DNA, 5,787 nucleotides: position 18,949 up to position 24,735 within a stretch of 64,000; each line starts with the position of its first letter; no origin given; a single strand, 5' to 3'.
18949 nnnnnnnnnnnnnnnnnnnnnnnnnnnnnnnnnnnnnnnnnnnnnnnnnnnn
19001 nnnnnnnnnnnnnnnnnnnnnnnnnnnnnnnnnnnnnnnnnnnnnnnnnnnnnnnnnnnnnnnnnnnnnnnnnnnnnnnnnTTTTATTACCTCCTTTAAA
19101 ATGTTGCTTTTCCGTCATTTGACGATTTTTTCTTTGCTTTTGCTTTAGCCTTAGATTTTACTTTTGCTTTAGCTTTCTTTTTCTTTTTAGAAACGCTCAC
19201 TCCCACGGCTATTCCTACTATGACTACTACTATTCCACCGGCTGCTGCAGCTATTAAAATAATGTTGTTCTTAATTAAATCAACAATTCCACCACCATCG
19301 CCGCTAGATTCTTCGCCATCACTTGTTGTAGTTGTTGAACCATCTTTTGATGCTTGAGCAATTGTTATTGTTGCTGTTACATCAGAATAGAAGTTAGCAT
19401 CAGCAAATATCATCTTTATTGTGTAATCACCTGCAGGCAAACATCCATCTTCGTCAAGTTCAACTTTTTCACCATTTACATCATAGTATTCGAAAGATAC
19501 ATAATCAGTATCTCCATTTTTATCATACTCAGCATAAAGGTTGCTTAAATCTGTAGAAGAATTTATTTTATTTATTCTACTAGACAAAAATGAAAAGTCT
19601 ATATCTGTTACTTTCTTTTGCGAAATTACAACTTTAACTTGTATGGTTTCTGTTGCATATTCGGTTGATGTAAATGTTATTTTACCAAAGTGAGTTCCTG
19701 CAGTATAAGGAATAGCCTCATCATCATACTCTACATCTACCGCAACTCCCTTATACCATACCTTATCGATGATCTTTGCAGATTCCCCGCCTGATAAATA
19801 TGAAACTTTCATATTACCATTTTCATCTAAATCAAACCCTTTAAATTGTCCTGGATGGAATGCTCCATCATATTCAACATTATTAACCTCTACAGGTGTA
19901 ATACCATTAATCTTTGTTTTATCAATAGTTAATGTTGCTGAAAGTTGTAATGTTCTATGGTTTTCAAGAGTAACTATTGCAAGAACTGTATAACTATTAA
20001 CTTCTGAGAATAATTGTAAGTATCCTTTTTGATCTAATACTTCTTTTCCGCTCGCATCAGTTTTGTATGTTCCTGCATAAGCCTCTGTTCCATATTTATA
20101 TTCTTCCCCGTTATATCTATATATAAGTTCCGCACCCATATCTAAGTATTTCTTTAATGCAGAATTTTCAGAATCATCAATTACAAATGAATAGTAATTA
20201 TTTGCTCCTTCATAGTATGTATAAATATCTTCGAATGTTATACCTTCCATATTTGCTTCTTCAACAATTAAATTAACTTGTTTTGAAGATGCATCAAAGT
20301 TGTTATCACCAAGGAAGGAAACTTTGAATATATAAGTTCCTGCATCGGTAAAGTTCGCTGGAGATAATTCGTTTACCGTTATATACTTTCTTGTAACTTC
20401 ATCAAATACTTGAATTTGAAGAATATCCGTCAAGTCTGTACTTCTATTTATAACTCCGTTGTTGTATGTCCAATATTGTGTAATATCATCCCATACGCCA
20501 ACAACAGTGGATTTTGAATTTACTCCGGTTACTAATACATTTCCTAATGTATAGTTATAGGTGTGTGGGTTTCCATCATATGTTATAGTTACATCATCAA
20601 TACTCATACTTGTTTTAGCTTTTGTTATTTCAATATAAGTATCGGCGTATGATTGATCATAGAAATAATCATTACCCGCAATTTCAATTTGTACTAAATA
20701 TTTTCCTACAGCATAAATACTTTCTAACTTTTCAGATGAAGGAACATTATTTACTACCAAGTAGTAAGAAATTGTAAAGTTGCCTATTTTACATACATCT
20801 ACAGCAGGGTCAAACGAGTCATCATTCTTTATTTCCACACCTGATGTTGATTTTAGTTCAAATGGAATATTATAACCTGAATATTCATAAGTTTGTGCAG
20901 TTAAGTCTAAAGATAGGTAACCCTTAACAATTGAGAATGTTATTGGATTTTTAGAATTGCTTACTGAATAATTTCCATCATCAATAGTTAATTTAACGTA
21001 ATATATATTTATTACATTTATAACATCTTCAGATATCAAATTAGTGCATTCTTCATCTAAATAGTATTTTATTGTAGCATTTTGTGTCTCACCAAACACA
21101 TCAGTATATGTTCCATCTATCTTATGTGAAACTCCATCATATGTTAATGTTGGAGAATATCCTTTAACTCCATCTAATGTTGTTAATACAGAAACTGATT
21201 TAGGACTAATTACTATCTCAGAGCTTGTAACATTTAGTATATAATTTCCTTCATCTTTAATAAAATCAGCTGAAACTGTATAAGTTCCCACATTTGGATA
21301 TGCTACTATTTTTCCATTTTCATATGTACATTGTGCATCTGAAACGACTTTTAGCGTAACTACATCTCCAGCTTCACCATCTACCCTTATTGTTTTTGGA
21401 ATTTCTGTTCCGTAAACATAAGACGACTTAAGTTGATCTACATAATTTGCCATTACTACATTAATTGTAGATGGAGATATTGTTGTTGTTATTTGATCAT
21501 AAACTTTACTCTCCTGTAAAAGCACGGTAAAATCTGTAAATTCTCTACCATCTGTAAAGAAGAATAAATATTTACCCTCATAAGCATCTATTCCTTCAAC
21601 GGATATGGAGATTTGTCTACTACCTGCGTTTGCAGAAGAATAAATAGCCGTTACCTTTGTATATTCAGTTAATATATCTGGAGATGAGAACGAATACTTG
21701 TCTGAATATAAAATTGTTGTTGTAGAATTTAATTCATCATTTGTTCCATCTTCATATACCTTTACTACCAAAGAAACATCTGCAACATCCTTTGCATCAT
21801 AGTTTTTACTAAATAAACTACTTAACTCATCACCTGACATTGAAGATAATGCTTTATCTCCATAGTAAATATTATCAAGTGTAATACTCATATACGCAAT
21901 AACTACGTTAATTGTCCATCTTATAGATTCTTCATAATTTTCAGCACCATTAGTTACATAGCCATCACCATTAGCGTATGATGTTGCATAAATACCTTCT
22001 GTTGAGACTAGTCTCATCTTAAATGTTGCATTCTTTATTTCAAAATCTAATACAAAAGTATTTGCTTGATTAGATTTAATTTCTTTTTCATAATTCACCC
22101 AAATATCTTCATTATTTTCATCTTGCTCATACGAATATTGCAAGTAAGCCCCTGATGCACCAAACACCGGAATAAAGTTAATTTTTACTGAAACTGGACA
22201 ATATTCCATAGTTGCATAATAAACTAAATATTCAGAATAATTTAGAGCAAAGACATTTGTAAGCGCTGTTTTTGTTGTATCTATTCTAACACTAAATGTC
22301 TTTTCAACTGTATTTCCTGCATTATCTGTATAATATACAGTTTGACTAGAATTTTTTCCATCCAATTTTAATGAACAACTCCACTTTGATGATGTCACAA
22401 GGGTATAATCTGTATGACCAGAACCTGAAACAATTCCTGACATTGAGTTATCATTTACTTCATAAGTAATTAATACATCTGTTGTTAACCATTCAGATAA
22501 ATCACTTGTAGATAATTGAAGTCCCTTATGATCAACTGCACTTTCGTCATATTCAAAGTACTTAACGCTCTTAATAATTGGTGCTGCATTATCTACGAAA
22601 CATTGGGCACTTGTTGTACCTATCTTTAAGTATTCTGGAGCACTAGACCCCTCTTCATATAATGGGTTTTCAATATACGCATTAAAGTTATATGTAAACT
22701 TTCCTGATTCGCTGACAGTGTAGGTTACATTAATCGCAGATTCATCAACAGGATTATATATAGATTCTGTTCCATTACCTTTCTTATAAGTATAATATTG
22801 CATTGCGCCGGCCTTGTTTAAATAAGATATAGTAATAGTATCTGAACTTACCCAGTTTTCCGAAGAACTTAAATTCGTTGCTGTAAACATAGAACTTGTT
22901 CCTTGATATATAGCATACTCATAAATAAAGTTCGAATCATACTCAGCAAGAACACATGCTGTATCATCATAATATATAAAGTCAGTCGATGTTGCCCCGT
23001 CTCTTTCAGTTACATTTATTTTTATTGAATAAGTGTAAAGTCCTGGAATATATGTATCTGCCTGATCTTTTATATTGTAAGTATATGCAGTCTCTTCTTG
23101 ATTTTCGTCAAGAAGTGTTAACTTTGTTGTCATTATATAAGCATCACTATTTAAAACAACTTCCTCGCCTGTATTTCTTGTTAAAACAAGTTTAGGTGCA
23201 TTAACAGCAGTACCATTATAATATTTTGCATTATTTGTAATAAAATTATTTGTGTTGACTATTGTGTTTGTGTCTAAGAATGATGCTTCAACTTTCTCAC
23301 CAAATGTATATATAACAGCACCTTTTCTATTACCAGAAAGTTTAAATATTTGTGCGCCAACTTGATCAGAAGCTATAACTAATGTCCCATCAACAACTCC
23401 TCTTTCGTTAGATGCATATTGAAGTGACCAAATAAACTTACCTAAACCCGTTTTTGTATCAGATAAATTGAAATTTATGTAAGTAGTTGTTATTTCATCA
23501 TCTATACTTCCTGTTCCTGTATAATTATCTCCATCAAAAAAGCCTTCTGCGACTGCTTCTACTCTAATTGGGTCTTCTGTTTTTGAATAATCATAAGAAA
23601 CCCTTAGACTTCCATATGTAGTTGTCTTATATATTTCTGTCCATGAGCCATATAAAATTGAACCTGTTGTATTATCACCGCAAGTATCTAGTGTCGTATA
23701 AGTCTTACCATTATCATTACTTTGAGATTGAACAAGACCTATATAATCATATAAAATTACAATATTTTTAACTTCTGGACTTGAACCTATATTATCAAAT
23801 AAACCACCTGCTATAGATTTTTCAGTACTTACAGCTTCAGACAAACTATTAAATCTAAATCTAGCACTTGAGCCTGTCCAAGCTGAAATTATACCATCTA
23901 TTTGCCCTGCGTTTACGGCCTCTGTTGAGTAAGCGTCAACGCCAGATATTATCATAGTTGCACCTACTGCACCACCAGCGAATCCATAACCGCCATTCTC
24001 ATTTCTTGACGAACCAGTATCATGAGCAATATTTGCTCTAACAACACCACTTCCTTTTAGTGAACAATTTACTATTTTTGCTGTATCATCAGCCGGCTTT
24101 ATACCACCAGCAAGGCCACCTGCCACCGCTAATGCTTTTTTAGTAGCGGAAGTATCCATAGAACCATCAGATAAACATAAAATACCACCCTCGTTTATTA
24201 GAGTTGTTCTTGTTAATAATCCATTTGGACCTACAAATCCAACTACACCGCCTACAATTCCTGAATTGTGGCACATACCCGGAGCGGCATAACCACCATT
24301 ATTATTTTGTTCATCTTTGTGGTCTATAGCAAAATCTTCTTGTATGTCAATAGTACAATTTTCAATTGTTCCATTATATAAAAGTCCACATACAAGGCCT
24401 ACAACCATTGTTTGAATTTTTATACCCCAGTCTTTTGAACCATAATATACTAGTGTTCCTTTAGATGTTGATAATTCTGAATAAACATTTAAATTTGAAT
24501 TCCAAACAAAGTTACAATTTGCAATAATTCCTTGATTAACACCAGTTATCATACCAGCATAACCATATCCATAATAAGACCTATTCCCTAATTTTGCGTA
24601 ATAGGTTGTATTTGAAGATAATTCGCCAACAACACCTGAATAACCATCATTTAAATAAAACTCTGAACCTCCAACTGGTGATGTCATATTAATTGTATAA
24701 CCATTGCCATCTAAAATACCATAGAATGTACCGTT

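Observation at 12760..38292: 25-kb surface module: a two-component system and two membrane proteins upstream of a coupled operon of three giant proteins plus a lipoprotein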

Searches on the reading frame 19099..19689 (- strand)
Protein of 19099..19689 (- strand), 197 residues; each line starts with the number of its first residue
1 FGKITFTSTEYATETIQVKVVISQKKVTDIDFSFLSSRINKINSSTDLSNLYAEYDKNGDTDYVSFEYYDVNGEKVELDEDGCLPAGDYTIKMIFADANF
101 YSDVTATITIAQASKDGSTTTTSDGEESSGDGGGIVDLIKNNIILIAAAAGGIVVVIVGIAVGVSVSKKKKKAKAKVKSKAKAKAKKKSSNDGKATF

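Call 100: search_protein_families(library=pfam, proteins=[window:19099-19689:-], max_evalue=1)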
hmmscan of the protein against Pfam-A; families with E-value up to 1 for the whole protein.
window:19099-19689:- (197 aa): 8 families
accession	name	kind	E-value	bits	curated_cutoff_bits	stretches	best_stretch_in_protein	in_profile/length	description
PF15102.11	TMEM154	-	0.0099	16.2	30.3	1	101-189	22-109/153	TMEM154 protein family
PF05588.17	Botulinum_HA-17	-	0.021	15.4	21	1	81-115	5-39/146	Clostridium botulinum HA-17 domain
PF15724.10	TMEM119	-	0.05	14.2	27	1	133-181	61-108/252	TMEM119 family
PF15345.11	TMEM51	-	0.066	13.4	25.5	1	116-190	35-109/237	Transmembrane protein 51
PF06305.16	LapA_dom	-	0.083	13.2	28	1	143-181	22-60/64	Lipopolysaccharide assembly protein A domain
PF25184.1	YxzE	-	0.1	14.1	40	1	153-193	11-48/65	YxzE-like putative bacteriocin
PF14575.11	EphA2_TM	-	0.15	13.2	28.9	1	146-183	2-39/74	Ephrin type-A receptor 2 transmembrane domain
PF07271.16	Cytadhesin_P30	-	0.43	10.6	40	1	145-176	69-101/275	Cytadhesin P30/P32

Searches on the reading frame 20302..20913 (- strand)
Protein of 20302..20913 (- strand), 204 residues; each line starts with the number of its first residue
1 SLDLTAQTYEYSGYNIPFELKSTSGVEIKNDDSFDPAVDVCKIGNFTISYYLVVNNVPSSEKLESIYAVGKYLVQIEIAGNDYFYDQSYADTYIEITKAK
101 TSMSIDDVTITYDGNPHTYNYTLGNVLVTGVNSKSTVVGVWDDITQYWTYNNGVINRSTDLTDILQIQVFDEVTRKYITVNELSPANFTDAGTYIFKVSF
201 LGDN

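Call 100: search_protein_families(library=pfam, proteins=[window:20302-20913:-], max_evalue=1)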
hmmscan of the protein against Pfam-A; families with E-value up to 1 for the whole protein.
window:20302-20913:- (204 aa): 1 family
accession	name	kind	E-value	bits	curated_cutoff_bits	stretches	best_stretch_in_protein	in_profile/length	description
PF03718.19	Glyco_hydro_49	-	0.17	12.4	27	1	88-149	61-113/118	Glycosyl hydrolase family 49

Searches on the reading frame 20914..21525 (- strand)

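Call 100: search_protein_families(library=pfam, proteins=[window:20914-21525:-], max_evalue=1)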
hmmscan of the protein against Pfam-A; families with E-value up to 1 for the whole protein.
window:20914-21525:- (204 aa): 2 families
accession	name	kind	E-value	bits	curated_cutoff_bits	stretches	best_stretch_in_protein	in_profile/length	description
PF00457.24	Glyco_hydro_11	-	0.064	13.4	27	1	122-192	45-111/178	Glycosyl hydrolases family 11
PF18887.5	MBG_3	-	0.87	10.2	25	0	61-107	27-69/72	MBG domain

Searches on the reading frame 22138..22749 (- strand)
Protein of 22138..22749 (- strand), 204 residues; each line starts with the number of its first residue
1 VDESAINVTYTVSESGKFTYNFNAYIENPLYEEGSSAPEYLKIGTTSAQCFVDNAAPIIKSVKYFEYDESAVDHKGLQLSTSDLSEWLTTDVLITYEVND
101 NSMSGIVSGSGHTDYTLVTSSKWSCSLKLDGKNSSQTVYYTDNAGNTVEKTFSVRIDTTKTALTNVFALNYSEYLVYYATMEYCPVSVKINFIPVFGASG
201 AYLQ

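Call 100: search_protein_families(library=pfam, proteins=[window:22138-22749:-], max_evalue=1)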
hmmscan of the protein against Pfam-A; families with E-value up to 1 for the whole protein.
window:22138-22749:- (204 aa): 3 families
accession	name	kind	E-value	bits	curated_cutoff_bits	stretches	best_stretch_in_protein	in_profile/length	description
PF19077.6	Big_13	-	0.0016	19.3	27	1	111-158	50-102/102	Bacterial Ig-like domain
PF10924.13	DUF2711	-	0.049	13.7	22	1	126-198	121-188/217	Protein of unknown function (DUF2711)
PF00630.25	Filamin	-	0.087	14.1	26.9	0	131-192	20-82/93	Filamin/ABP280 repeat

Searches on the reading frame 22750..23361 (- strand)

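Call 100: search_protein_families(library=pfam, proteins=[window:22750-23361:-], max_evalue=1)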
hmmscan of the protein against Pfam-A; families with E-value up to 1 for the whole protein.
window:22750-23361:- (204 aa): 1 family
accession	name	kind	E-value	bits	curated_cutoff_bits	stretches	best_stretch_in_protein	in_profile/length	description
PF06632.17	XRCC4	-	0.1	13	26.2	1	66-103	41-78/102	XRCC4 N-terminal domain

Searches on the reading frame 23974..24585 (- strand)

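Call 100: search_protein_families(library=pfam, proteins=[window:23974-24585:-], max_evalue=1)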
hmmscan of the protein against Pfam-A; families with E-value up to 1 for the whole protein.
window:23974-24585:- (204 aa): 1 family
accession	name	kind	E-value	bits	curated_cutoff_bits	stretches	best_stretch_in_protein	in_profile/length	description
PF07581.17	Glug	-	0.022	15.6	20.5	1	62-78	5-22/28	The GLUG motif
